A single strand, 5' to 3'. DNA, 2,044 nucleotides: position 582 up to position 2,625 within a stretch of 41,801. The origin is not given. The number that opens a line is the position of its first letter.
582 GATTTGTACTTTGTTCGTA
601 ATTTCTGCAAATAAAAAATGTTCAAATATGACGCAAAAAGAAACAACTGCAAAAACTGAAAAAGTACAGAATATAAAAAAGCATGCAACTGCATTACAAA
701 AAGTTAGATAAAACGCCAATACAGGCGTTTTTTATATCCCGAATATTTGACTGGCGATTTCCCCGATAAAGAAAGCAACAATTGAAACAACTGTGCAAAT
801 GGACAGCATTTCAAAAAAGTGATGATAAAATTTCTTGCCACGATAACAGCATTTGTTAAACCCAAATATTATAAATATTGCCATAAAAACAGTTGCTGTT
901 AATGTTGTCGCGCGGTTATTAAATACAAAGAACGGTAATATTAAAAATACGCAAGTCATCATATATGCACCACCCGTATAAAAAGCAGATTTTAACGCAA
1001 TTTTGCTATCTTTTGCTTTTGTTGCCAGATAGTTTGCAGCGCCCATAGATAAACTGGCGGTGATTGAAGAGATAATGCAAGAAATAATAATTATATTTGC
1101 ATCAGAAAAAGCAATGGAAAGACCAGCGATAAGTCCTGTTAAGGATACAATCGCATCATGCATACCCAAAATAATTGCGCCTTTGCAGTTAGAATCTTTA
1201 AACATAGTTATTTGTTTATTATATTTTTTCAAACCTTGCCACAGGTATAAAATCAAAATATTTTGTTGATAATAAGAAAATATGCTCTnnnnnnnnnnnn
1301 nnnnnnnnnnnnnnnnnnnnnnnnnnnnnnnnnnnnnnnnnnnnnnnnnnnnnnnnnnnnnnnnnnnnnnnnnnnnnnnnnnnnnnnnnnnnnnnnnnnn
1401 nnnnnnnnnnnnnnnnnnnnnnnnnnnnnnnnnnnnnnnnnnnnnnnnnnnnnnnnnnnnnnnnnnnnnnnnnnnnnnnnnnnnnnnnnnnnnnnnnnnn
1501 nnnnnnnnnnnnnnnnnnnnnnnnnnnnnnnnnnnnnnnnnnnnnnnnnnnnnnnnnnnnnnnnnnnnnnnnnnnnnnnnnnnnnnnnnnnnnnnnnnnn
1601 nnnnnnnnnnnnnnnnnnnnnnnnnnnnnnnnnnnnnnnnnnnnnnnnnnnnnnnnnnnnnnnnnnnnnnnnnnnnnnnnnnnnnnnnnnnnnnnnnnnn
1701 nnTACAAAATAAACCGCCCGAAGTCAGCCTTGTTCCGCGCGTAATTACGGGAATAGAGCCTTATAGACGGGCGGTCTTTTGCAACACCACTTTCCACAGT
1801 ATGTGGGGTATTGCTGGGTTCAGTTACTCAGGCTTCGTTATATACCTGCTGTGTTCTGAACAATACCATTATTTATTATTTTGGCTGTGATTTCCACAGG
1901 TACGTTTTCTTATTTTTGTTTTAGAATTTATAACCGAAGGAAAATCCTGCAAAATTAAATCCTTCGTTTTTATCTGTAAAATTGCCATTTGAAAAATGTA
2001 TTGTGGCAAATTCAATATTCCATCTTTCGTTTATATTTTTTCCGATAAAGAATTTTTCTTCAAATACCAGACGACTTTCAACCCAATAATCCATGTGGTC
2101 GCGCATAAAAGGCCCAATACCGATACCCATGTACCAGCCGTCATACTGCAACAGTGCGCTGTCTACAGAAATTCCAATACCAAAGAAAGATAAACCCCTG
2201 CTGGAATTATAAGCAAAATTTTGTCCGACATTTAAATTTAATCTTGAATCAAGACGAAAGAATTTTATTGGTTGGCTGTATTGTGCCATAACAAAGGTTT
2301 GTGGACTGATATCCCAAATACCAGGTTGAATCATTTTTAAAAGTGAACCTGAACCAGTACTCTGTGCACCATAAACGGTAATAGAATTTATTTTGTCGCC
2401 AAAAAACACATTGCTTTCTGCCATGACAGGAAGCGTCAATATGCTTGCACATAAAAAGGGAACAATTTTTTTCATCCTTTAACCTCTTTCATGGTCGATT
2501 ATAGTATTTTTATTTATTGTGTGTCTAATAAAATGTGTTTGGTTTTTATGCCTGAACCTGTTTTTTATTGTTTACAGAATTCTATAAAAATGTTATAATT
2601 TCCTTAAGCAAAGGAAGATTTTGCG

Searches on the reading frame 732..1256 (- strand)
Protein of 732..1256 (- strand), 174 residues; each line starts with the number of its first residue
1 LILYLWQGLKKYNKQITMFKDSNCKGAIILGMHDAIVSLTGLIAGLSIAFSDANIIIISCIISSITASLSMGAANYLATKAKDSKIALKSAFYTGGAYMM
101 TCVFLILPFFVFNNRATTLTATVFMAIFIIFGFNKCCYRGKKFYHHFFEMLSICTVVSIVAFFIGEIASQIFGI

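Call 11: search_protein_families(library=pfam, proteins=[window:732-1256:-], max_evalue=0.001)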
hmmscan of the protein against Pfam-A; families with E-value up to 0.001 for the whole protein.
window:732-1256:- (174 aa): 1 family
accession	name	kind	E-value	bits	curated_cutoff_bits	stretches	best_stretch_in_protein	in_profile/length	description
PF01988.24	VIT1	-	7.6e-14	52.5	28.1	2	27-82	3-59/214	VIT family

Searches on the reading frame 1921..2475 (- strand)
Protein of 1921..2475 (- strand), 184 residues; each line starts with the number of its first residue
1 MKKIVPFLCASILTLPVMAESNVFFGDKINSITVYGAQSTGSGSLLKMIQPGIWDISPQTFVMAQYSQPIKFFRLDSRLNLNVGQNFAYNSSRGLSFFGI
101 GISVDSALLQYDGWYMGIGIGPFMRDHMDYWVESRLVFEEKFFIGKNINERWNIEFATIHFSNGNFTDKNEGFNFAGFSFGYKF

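Call 11: search_protein_families(library=pfam, proteins=[window:1921-2475:-], max_evalue=0.001)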
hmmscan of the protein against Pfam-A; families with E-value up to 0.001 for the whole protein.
window:1921-2475:- (184 aa): 1 family
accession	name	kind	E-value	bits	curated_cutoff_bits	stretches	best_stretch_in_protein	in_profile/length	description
PF09411.16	PagL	-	2.7e-12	47.4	23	1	85-183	32-136/136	Lipid A 3-O-deacylase (PagL)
